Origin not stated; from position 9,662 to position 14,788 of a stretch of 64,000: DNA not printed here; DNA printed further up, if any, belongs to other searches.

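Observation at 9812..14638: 1608-aa single-ORF fusion of GT2 + processive GT2 (QRSRW) + MOP flippase + GT4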

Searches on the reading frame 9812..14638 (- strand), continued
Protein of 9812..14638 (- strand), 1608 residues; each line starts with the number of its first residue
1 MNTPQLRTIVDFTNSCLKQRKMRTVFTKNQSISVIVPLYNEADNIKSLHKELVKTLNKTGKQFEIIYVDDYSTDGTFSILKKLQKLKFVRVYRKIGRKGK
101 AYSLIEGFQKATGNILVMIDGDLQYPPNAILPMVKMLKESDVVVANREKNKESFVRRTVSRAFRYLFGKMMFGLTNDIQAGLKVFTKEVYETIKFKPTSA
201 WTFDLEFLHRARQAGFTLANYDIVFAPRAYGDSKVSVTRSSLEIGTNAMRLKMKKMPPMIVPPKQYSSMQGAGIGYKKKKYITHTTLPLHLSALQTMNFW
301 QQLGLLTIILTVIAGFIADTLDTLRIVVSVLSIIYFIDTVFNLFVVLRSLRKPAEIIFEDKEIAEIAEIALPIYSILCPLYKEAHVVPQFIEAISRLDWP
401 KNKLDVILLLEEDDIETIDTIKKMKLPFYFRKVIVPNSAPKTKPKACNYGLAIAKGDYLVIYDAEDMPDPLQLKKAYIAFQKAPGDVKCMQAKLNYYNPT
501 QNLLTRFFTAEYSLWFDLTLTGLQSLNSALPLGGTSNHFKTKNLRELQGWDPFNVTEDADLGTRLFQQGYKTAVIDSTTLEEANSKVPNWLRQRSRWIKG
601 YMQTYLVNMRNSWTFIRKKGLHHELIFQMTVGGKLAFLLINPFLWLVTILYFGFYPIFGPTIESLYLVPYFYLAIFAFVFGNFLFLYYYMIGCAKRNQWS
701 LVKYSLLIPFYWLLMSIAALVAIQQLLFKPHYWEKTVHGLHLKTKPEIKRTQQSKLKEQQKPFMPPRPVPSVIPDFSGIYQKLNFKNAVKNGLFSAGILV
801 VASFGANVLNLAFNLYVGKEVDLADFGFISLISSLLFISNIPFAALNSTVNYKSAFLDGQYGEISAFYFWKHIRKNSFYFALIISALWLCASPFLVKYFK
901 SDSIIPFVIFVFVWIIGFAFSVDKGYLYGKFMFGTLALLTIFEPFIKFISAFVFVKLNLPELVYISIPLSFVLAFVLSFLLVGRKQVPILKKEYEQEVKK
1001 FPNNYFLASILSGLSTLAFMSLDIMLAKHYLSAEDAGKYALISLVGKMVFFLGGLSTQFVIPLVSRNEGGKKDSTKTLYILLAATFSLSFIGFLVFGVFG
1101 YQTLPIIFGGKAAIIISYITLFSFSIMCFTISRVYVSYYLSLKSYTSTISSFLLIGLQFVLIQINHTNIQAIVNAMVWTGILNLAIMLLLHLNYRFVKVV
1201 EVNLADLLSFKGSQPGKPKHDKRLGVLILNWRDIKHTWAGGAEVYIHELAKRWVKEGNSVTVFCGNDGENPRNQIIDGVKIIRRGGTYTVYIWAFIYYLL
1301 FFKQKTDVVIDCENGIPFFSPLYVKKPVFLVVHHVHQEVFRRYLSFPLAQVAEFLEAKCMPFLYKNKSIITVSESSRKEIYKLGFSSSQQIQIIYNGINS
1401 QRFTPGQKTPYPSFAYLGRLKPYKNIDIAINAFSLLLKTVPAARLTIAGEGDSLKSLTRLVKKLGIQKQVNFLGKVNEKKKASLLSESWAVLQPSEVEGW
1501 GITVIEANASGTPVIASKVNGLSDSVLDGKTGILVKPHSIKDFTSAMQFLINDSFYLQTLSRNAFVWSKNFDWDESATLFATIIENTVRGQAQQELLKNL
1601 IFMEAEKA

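Call 8: find_homologous_proteins(query=window:9812-14638:-, max_evalue=0.00001)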
Query window:9812-14638:- (1608 aa): 1567 proteins with E <= 0.00001 among 8000 candidates; the best 120 are listed.
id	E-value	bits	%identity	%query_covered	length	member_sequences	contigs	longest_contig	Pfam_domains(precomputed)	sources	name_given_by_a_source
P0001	0.0e+0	1988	56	97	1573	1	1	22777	PF13632.13,PF13506.14,PF13641.13,PF00534.27,PF13579.13,PF13439.13,PF00535.33,PF20706.4,PF13692.13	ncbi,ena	-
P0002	0.0e+0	1974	56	98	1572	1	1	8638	PF13632.13,PF01943.23,PF13506.14,PF13641.13,PF00534.27,PF13579.13,PF13439.13,PF00535.33,PF20706.4,PF13692.13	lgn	-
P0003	0.0e+0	1974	55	98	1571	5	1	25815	PF13632.13,PF01943.23,PF13641.13,PF00534.27,PF13579.13,PF13439.13,PF00535.33,PF20706.4,PF13692.13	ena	-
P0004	0.0e+0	1926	55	97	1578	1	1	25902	PF13632.13,PF10111.15,PF13641.13,PF00534.27,PF13579.13,PF13439.13,PF00535.33,PF20706.4,PF13692.13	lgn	-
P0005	0.0e+0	1923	55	96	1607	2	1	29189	PF13632.13,PF10111.15,PF13506.14,PF13641.13,PF00534.27,PF13439.13,PF00535.33,PF20706.4,PF13692.13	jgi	-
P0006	0.0e+0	1921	54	98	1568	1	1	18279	PF13632.13,PF01943.23,PF10111.15,PF13506.14,PF13641.13,PF00534.27,PF13579.13,PF13439.13,PF00535.33,PF20706.4,PF13692.13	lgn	-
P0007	0.0e+0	1920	54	97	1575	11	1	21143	PF13632.13,PF10111.15,PF13506.14,PF13641.13,PF00534.27,PF13579.13,PF13439.13,PF00535.33,PF20706.4,PF13692.13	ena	-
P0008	0.0e+0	1917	54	97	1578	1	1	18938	PF13632.13,PF10111.15,PF13641.13,PF00534.27,PF13579.13,PF13439.13,PF00535.33,PF20706.4,PF13692.13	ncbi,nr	ncbi:MAG: glycosyltransferase [Candidatus Levybacteria bacterium]|nr:glycosyltransferase [Candidatus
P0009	0.0e+0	1903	53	98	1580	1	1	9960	PF13632.13,PF10111.15,PF13641.13,PF00534.27,PF13579.13,PF13439.13,PF00535.33,PF20706.4,PF13692.13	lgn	-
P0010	0.0e+0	1878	53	97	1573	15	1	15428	PF13632.13,PF10111.15,PF13641.13,PF00534.27,PF13579.13,PF13439.13,PF00535.33,PF20706.4,PF13692.13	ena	-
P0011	0.0e+0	1874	54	97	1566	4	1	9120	PF13632.13,PF10111.15,PF13506.14,PF13641.13,PF00534.27,PF13579.13,PF13439.13,PF00535.33,PF20706.4,PF13692.13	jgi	jgi:cellulose synthase/poly-beta-1,6-N-acetylglucosamine synthase-like glycosyltransferase/glycosylt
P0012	0.0e+0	1872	54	97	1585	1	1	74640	PF13632.13,PF13641.13,PF00534.27,PF13579.13,PF13439.13,PF00535.33,PF20706.4,PF13692.13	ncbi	-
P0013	0.0e+0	1872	53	97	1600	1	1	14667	PF13632.13,PF10111.15,PF13506.14,PF13641.13,PF00534.27,PF13579.13,PF13439.13,PF00535.33,PF20706.4,PF13692.13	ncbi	-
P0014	0.0e+0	1868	53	98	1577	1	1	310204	PF13632.13,PF10111.15,PF13641.13,PF00534.27,PF13579.13,PF13524.13,PF13439.13,PF00535.33,PF20706.4,PF13692.13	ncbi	-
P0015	0.0e+0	1867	54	98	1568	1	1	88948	PF13632.13,PF10111.15,PF13506.14,PF13641.13,PF00534.27,PF13439.13,PF00535.33,PF20706.4,PF13692.13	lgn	-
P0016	0.0e+0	1858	53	98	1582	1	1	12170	PF13632.13,PF10111.15,PF13506.14,PF13641.13,PF00534.27,PF13579.13,PF13439.13,PF00535.33,PF20706.4,PF13692.13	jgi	jgi:glycosyltransferase XagB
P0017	0.0e+0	1851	53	97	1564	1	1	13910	PF13632.13,PF10111.15,PF13506.14,PF13641.13,PF00534.27,PF13579.13,PF13439.13,PF00535.33,PF20706.4,PF13692.13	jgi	jgi:cellulose synthase/poly-beta-1,6-N-acetylglucosamine synthase-like glycosyltransferase/glycosylt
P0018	0.0e+0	1851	52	99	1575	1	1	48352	PF13632.13,PF10111.15,PF13506.14,PF13641.13,PF00534.27,PF13579.13,PF13439.13,PF00535.33,PF20706.4,PF13692.13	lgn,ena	-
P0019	0.0e+0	1849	54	97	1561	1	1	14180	PF13632.13,PF13506.14,PF13641.13,PF00534.27,PF13579.13,PF13439.13,PF00535.33,PF20706.4,PF13692.13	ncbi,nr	ncbi:MAG: glycosyltransferase [bacterium]|nr:glycosyltransferase [bacterium]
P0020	0.0e+0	1838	52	98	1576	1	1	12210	PF13632.13,PF13506.14,PF13641.13,PF00534.27,PF13439.13,PF00535.33,PF20706.4,PF13692.13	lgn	-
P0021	0.0e+0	1837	54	97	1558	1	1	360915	PF13632.13,PF10111.15,PF13506.14,PF13641.13,PF00534.27,PF13579.13,PF13439.13,PF00535.33,PF20706.4,PF13692.13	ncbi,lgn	-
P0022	0.0e+0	1836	54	96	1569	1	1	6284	PF13632.13,PF10111.15,PF13506.14,PF13641.13,PF00534.27,PF13579.13,PF13439.13,PF00535.33,PF20706.4,PF13692.13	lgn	-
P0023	0.0e+0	1836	52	97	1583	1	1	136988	PF13632.13,PF10111.15,PF13641.13,PF00534.27,PF13579.13,PF13439.13,PF00535.33,PF20706.4,PF13692.13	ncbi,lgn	-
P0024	0.0e+0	1835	53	97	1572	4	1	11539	PF13632.13,PF13506.14,PF13641.13,PF00534.27,PF13579.13,PF13439.13,PF00535.33,PF20706.4,PF13692.13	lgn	-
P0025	0.0e+0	1832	53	97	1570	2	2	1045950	PF13632.13,PF10111.15,PF13506.14,PF13641.13,PF00534.27,PF13579.13,PF13439.13,PF00535.33,PF20706.4,PF13692.13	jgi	jgi:cellulose synthase/poly-beta-1,6-N-acetylglucosamine synthase-like glycosyltransferase/glycosylt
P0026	0.0e+0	1831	53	97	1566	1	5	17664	PF13632.13,PF10111.15,PF13506.14,PF13641.13,PF00534.27,PF13439.13,PF00535.33,PF20706.4,PF13692.13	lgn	-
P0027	0.0e+0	1827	53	96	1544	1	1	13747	PF13632.13,PF10111.15,PF13506.14,PF13641.13,PF00534.27,PF13579.13,PF13524.13,PF13439.13,PF00535.33,PF20706.4,PF13692.13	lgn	-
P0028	0.0e+0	1823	52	97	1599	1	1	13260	PF13632.13,PF13641.13,PF00534.27,PF13524.13,PF13439.13,PF00535.33,PF20706.4,PF13692.13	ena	-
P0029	0.0e+0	1820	53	97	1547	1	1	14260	PF13632.13,PF13641.13,PF00534.27,PF13579.13,PF13439.13,PF00535.33,PF20706.4,PF13692.13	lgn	-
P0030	0.0e+0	1818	52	98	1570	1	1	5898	PF13632.13,PF13506.14,PF13641.13,PF00534.27,PF13579.13,PF13439.13,PF00535.33,PF20706.4,PF13692.13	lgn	-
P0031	0.0e+0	1818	52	97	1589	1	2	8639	PF13632.13,PF10111.15,PF13506.14,PF13641.13,PF00534.27,PF13579.13,PF13439.13,PF00535.33,PF20706.4,PF13692.13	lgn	-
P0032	0.0e+0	1817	52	99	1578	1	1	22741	PF13632.13,PF13506.14,PF13641.13,PF00534.27,PF13579.13,PF13439.13,PF00535.33,PF20706.4,PF13692.13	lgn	-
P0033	0.0e+0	1816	52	97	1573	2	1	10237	PF13632.13,PF10111.15,PF13506.14,PF13641.13,PF00534.27,PF13579.13,PF13439.13,PF00535.33,PF20706.4,PF13692.13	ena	-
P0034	0.0e+0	1815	51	97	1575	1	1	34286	PF13632.13,PF10111.15,PF13506.14,PF13641.13,PF00534.27,PF13439.13,PF00535.33,PF20706.4,PF13692.13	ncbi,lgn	-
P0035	0.0e+0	1812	55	89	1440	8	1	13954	PF13632.13,PF13641.13,PF00534.27,PF13579.13,PF13439.13,PF00535.33,PF20706.4,PF13692.13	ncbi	ncbi:MAG: hypothetical protein ACD_50C00390G0001, partial [uncultured bacterium]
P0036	0.0e+0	1811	52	98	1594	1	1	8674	PF13632.13,PF10111.15,PF13506.14,PF13641.13,PF00534.27,PF13579.13,PF13439.13,PF00535.33,PF20706.4,PF13692.13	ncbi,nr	ncbi:MAG TPA: glycosyltransferase [Patescibacteria group bacterium]|nr:glycosyltransferase [Patescib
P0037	0.0e+0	1807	52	97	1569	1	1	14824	PF13632.13,PF10111.15,PF13506.14,PF13641.13,PF00534.27,PF13579.13,PF13439.13,PF00535.33,PF20706.4,PF13692.13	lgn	-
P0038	0.0e+0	1804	53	98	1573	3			PF13632.13,PF13506.14,PF13641.13,PF00534.27,PF13439.13,PF00535.33,PF20706.4,PF13692.13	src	-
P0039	0.0e+0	1799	52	96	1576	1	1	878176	PF13632.13,PF13506.14,PF13641.13,PF00534.27,PF13579.13,PF13439.13,PF00535.33,PF20706.4,PF13692.13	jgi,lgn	-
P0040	0.0e+0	1799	52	97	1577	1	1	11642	PF13632.13,PF13506.14,PF13641.13,PF00534.27,PF13579.13,PF13439.13,PF00535.33,PF20706.4,PF13692.13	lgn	-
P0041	0.0e+0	1799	52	97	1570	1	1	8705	PF13632.13,PF10111.15,PF13506.14,PF13641.13,PF00534.27,PF13579.13,PF13439.13,PF00535.33,PF20706.4,PF13692.13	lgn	-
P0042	0.0e+0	1797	52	98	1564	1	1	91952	PF13632.13,PF10111.15,PF13506.14,PF13641.13,PF00534.27,PF13579.13,PF13439.13,PF00535.33,PF20706.4,PF13692.13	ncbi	-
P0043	0.0e+0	1797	51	98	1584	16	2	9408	PF13632.13,PF10111.15,PF13641.13,PF00534.27,PF13579.13,PF13439.13,PF00535.33,PF20706.4,PF13692.13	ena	-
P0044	0.0e+0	1796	51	98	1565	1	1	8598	PF13632.13,PF01943.23,PF10111.15,PF13641.13,PF00534.27,PF13439.13,PF00535.33,PF20706.4,PF13692.13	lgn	-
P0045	0.0e+0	1794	52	97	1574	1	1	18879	PF13632.13,PF01943.23,PF10111.15,PF13506.14,PF13641.13,PF00534.27,PF13439.13,PF13440.12,PF00535.33,PF20706.4,PF13692.13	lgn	-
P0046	0.0e+0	1792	51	97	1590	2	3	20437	PF13632.13,PF13506.14,PF13641.13,PF00534.27,PF13524.13,PF13439.13,PF00535.33,PF20706.4,PF13692.13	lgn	-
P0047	0.0e+0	1791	50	97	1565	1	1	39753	PF13632.13,PF10111.15,PF13641.13,PF00534.27,PF13579.13,PF13439.13,PF00535.33,PF20706.4,PF13692.13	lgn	-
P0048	0.0e+0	1791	51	97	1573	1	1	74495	PF13632.13,PF10111.15,PF13506.14,PF13641.13,PF00534.27,PF13579.13,PF13439.13,PF00535.33,PF20706.4,PF13692.13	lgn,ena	-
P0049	0.0e+0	1788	52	97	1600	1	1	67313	PF13632.13,PF10111.15,PF13506.14,PF13641.13,PF00534.27,PF13439.13,PF00535.33,PF20706.4,PF13692.13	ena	-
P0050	0.0e+0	1786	52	97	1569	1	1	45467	PF13632.13,PF13506.14,PF13641.13,PF00534.27,PF13439.13,PF00535.33,PF20706.4,PF13692.13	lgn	-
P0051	0.0e+0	1778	51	98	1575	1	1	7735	PF13632.13,PF10111.15,PF13506.14,PF13641.13,PF00534.27,PF13579.13,PF13439.13,PF00535.33,PF20706.4,PF13692.13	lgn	-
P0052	0.0e+0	1775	51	97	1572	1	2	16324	PF13632.13,PF10111.15,PF13506.14,PF13641.13,PF00534.27,PF13579.13,PF13439.13,PF00535.33,PF20706.4,PF13692.13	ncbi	-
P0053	0.0e+0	1773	51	96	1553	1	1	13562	PF13632.13,PF10111.15,PF13506.14,PF13641.13,PF00534.27,PF13579.13,PF13524.13,PF13439.13,PF00535.33,PF20706.4,PF13692.13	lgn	-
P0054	0.0e+0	1772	50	98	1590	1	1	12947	PF13632.13,PF13506.14,PF13641.13,PF00534.27,PF13579.13,PF13439.13,PF00535.33,PF20706.4,PF13692.13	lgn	-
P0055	0.0e+0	1768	51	97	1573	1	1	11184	PF13632.13,PF10111.15,PF13641.13,PF00534.27,PF13579.13,PF13439.13,PF00535.33,PF20706.4,PF13692.13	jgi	-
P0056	0.0e+0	1767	51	97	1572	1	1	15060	PF13632.13,PF13506.14,PF13641.13,PF00534.27,PF13579.13,PF13439.13,PF00535.33,PF20706.4,PF13692.13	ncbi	-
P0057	0.0e+0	1766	51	98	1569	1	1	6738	PF13632.13,PF10111.15,PF13506.14,PF13641.13,PF00534.27,PF13579.13,PF13439.13,PF00535.33,PF20706.4,PF13692.13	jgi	-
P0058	0.0e+0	1763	51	98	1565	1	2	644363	PF13632.13,PF01943.23,PF10111.15,PF13641.13,PF00534.27,PF13439.13,PF00535.33,PF20706.4,PF13692.13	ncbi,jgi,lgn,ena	-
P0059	0.0e+0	1763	49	97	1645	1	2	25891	PF10111.15,PF13506.14,PF13579.13,PF13524.13,PF13439.13,PF00535.33,PF13692.13,PF13632.13,PF13641.13,PF00534.27,PF13440.12,PF20706.4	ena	-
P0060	0.0e+0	1760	50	97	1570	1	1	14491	PF13632.13,PF10111.15,PF13506.14,PF13641.13,PF00534.27,PF13439.13,PF00535.33,PF20706.4,PF13692.13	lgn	-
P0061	0.0e+0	1757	51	97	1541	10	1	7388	PF13632.13,PF10111.15,PF13506.14,PF13641.13,PF00534.27,PF13579.13,PF13439.13,PF00535.33,PF20706.4,PF13692.13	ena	-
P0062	0.0e+0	1756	51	97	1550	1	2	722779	PF13632.13,PF10111.15,PF13506.14,PF13641.13,PF00534.27,PF13579.13,PF13439.13,PF00535.33,PF20706.4,PF13692.13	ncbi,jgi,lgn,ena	-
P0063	0.0e+0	1754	51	98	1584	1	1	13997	PF13632.13,PF10111.15,PF13641.13,PF00534.27,PF13439.13,PF00535.33,PF20706.4,PF13692.13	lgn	-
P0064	0.0e+0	1751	50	97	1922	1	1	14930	PF13632.13,PF10111.15,PF13506.14,PF13641.13,PF00534.27,PF13579.13,PF13524.13,PF13439.13,PF00535.33,PF20706.4,PF13692.13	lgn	-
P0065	0.0e+0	1751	51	96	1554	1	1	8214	PF13632.13,PF10111.15,PF13506.14,PF13641.13,PF00534.27,PF13524.13,PF13439.13,PF00535.33,PF20706.4,PF13692.13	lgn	-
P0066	0.0e+0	1749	51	96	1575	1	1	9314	PF13632.13,PF01943.23,PF13641.13,PF00534.27,PF13579.13,PF13439.13,PF00535.33,PF20706.4,PF13692.13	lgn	-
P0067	0.0e+0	1743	50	98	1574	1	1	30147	PF13632.13,PF13506.14,PF13641.13,PF00534.27,PF13524.13,PF13439.13,PF00535.33,PF20706.4,PF13692.13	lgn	-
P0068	0.0e+0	1743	51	97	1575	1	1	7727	PF13632.13,PF13506.14,PF13641.13,PF00534.27,PF13579.13,PF13439.13,PF00535.33,PF20706.4,PF13692.13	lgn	-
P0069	0.0e+0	1740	51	97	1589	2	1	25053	PF13632.13,PF13641.13,PF00534.27,PF13579.13,PF13439.13,PF00535.33,PF20706.4,PF13692.13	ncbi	-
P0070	0.0e+0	1739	51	97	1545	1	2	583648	PF13632.13,PF10111.15,PF13506.14,PF13641.13,PF00534.27,PF13579.13,PF13439.13,PF00535.33,PF20706.4,PF13692.13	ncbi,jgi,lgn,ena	-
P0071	0.0e+0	1739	51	97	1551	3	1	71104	PF13632.13,PF13506.14,PF13641.13,PF00534.27,PF13439.13,PF00535.33,PF20706.4,PF13692.13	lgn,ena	-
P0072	0.0e+0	1738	50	98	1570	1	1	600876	PF13632.13,PF13641.13,PF00534.27,PF13524.13,PF13439.13,PF00535.33,PF20706.4,PF13692.13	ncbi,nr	ncbi:MAG: glycosyltransferase [Candidatus Levybacteria bacterium]|nr:glycosyltransferase [Candidatus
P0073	0.0e+0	1735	51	96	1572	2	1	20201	PF13632.13,PF10111.15,PF13506.14,PF13641.13,PF00534.27,PF13579.13,PF13439.13,PF00535.33,PF20706.4,PF13692.13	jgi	jgi:cellulose synthase/poly-beta-1,6-N-acetylglucosamine synthase-like glycosyltransferase/glycosylt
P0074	0.0e+0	1735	62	48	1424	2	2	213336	PF13632.13,PF13506.14,PF13641.13,PF00534.27,PF13579.13,PF13439.13,PF00535.33,PF20706.4,PF13692.13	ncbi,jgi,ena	-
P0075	0.0e+0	1735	50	97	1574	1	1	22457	PF13632.13,PF13641.13,PF00534.27,PF13579.13,PF13439.13,PF00535.33,PF20706.4,PF13692.13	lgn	-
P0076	0.0e+0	1735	51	97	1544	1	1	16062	PF13632.13,PF10111.15,PF13506.14,PF13641.13,PF00534.27,PF13579.13,PF13439.13,PF00535.33,PF20706.4,PF13692.13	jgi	-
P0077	0.0e+0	1735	50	97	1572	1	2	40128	PF13632.13,PF10111.15,PF13506.14,PF13641.13,PF00534.27,PF13579.13,PF13439.13,PF00535.33,PF20706.4,PF13692.13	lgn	-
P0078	0.0e+0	1734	51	97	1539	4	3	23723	PF13632.13,PF10111.15,PF13506.14,PF13641.13,PF00534.27,PF13579.13,PF13439.13,PF00535.33,PF20706.4,PF13692.13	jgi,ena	-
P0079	0.0e+0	1732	51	97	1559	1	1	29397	PF13632.13,PF10111.15,PF13506.14,PF13641.13,PF00534.27,PF13579.13,PF13439.13,PF00535.33,PF20706.4,PF13692.13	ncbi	-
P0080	0.0e+0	1732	50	97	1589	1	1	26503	PF13632.13,PF10111.15,PF13506.14,PF13641.13,PF00534.27,PF13439.13,PF00535.33,PF20706.4,PF13692.13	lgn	-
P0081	0.0e+0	1731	50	97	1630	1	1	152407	PF13632.13,PF10111.15,PF13506.14,PF13641.13,PF00534.27,PF13439.13,PF00535.33,PF20706.4,PF13692.13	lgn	-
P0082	0.0e+0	1731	51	98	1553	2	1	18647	PF13632.13,PF10111.15,PF13506.14,PF13641.13,PF00534.27,PF13439.13,PF00535.33,PF20706.4,PF13692.13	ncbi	-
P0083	0.0e+0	1727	50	96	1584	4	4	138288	PF13632.13,PF13506.14,PF13641.13,PF00534.27,PF13579.13,PF13439.13,PF00535.33,PF20706.4,PF13692.13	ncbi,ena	-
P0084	0.0e+0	1727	50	96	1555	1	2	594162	PF13632.13,PF13641.13,PF00534.27,PF13524.13,PF13439.13,PF00535.33,PF20706.4,PF13692.13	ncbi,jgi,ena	-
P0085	0.0e+0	1726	49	97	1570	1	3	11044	PF13632.13,PF01943.23,PF13506.14,PF13641.13,PF00534.27,PF13579.13,PF13439.13,PF00535.33,PF20706.4,PF13692.13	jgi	-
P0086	0.0e+0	1726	50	97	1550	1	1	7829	PF13632.13,PF10111.15,PF13506.14,PF13641.13,PF00534.27,PF13439.13,PF00535.33,PF20706.4,PF13692.13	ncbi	-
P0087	0.0e+0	1725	51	97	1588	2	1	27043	PF13632.13,PF10111.15,PF13641.13,PF00534.27,PF13579.13,PF13439.13,PF00535.33,PF20706.4,PF13692.13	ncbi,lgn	-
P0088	0.0e+0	1724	50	97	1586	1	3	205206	PF13632.13,PF13641.13,PF00534.27,PF13579.13,PF13524.13,PF13439.13,PF00535.33,PF20706.4,PF13692.13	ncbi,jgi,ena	-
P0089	0.0e+0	1724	51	97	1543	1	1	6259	PF13632.13,PF10111.15,PF13506.14,PF13641.13,PF00534.27,PF13439.13,PF00535.33,PF20706.4,PF13692.13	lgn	-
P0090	0.0e+0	1721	49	98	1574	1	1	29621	PF13632.13,PF10111.15,PF13506.14,PF13641.13,PF00534.27,PF13439.13,PF00535.33,PF20706.4,PF13692.13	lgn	-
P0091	0.0e+0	1719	49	98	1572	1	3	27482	PF13632.13,PF13506.14,PF13641.13,PF00534.27,PF13579.13,PF13439.13,PF00535.33,PF20706.4,PF13692.13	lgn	-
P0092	0.0e+0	1718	50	99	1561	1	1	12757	PF13632.13,PF10111.15,PF13506.14,PF13641.13,PF00534.27,PF13579.13,PF13439.13,PF00535.33,PF20706.4,PF13692.13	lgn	-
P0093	0.0e+0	1716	50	97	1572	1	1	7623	PF13632.13,PF10111.15,PF13506.14,PF13641.13,PF00534.27,PF13439.13,PF00535.33,PF20706.4,PF13692.13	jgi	jgi:cellulose synthase/poly-beta-1,6-N-acetylglucosamine synthase-like glycosyltransferase/glycosylt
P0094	0.0e+0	1715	51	96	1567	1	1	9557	PF13632.13,PF10111.15,PF13506.14,PF13641.13,PF00534.27,PF13579.13,PF13524.13,PF13439.13,PF00535.33,PF20706.4,PF13692.13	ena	-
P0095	0.0e+0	1715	50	96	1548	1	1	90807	PF13632.13,PF10111.15,PF13506.14,PF13641.13,PF00534.27,PF13579.13,PF13439.13,PF00535.33,PF20706.4,PF13692.13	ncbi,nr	ncbi:MAG: glycosyltransferase [Candidatus Curtissbacteria bacterium]|nr:glycosyltransferase [Candida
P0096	0.0e+0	1713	49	97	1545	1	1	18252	PF13632.13,PF13506.14,PF13641.13,PF00534.27,PF13579.13,PF13439.13,PF00535.33,PF20706.4,PF13692.13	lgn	-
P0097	0.0e+0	1712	50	97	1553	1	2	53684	PF13632.13,PF10111.15,PF13506.14,PF13641.13,PF00534.27,PF13579.13,PF13439.13,PF00535.33,PF20706.4,PF13692.13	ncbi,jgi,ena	-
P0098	0.0e+0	1712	51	97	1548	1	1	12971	PF13632.13,PF10111.15,PF13506.14,PF13641.13,PF00534.27,PF13439.13,PF00535.33,PF20706.4,PF13692.13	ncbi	-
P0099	0.0e+0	1710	49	97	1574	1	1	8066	PF13632.13,PF13506.14,PF13641.13,PF00534.27,PF13579.13,PF13439.13,PF00535.33,PF20706.4,PF13692.13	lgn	-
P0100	0.0e+0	1710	50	97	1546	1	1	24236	PF13632.13,PF13506.14,PF13641.13,PF00534.27,PF13579.13,PF13439.13,PF00535.33,PF20706.4,PF13692.13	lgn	-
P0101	0.0e+0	1710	49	97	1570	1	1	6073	PF13632.13,PF13506.14,PF13641.13,PF00534.27,PF13439.13,PF00535.33,PF20706.4,PF13692.13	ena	-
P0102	0.0e+0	1710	50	97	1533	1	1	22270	PF13632.13,PF10111.15,PF13506.14,PF13641.13,PF00534.27,PF13579.13,PF13439.13,PF13440.12,PF00535.33,PF20706.4,PF13692.13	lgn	-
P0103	0.0e+0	1710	50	98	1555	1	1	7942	PF13632.13,PF01943.23,PF10111.15,PF13506.14,PF13641.13,PF00534.27,PF13579.13,PF13439.13,PF00535.33,PF20706.4,PF13692.13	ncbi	-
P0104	0.0e+0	1710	50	98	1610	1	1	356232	PF13632.13,PF10111.15,PF13506.14,PF13641.13,PF00534.27,PF13579.13,PF13524.13,PF13439.13,PF00535.33,PF20706.4,PF13692.13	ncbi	-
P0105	0.0e+0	1709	49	98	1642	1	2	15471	PF01943.23,PF10111.15,PF13506.14,PF13579.13,PF13524.13,PF13439.13,PF00535.33,PF13692.13,PF13632.13,PF13641.13,PF00534.27,PF20706.4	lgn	-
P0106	0.0e+0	1709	49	98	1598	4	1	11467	PF13632.13,PF10111.15,PF13506.14,PF13641.13,PF00534.27,PF13579.13,PF13439.13,PF00535.33,PF20706.4,PF13692.13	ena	-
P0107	0.0e+0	1708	50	97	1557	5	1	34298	PF13632.13,PF10111.15,PF13641.13,PF00534.27,PF13579.13,PF13439.13,PF00535.33,PF20706.4,PF13692.13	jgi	-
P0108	0.0e+0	1704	49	97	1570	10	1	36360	PF13632.13,PF13506.14,PF13641.13,PF00534.27,PF13579.13,PF13439.13,PF00535.33,PF20706.4,PF13692.13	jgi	-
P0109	0.0e+0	1702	50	98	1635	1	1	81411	PF13632.13,PF01943.23,PF10111.15,PF13506.14,PF13641.13,PF00534.27,PF13439.13,PF00535.33,PF20706.4,PF13692.13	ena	-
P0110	0.0e+0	1702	51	97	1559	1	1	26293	PF13632.13,PF13641.13,PF00534.27,PF13439.13,PF00535.33,PF20706.4,PF13692.13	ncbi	-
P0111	0.0e+0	1701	50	97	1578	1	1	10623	PF13632.13,PF10111.15,PF13641.13,PF00534.27,PF13579.13,PF13439.13,PF00535.33,PF20706.4,PF13692.13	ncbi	-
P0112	0.0e+0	1701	50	98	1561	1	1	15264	PF13632.13,PF10111.15,PF13641.13,PF00534.27,PF13524.13,PF13439.13,PF13440.12,PF00535.33,PF20706.4,PF13692.13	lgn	-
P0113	0.0e+0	1700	49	97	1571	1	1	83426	PF01943.23,PF10111.15,PF13579.13,PF13524.13,PF13439.13,PF00535.33,PF13692.13,PF13632.13,PF13641.13,PF00534.27,PF13440.12,PF20706.4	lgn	-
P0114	0.0e+0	1700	49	97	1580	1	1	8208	PF13632.13,PF10111.15,PF13641.13,PF00534.27,PF13579.13,PF13439.13,PF00535.33,PF20706.4,PF13692.13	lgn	-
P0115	0.0e+0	1700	50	98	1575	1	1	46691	PF13632.13,PF10111.15,PF13506.14,PF13641.13,PF00534.27,PF13579.13,PF13439.13,PF00535.33,PF20706.4,PF13692.13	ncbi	-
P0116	0.0e+0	1700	50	98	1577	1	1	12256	PF13632.13,PF10111.15,PF13506.14,PF13641.13,PF00534.27,PF13579.13,PF13439.13,PF00535.33,PF20706.4,PF13692.13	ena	-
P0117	0.0e+0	1698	50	97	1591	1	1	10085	PF13632.13,PF01943.23,PF10111.15,PF13506.14,PF13641.13,PF00534.27,PF13579.13,PF13439.13,PF00535.33,PF20706.4,PF13692.13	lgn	-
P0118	0.0e+0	1697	50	97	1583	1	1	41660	PF13632.13,PF13641.13,PF00534.27,PF13579.13,PF13524.13,PF13439.13,PF00535.33,PF20706.4,PF13692.13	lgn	-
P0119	0.0e+0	1697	50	98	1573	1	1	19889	PF13632.13,PF10111.15,PF13506.14,PF13641.13,PF00534.27,PF13579.13,PF13439.13,PF00535.33,PF20706.4,PF13692.13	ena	-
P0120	0.0e+0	1693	49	97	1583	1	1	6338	PF13632.13,PF13506.14,PF13641.13,PF00534.27,PF13579.13,PF13439.13,PF00535.33,PF20706.4,PF13692.13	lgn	-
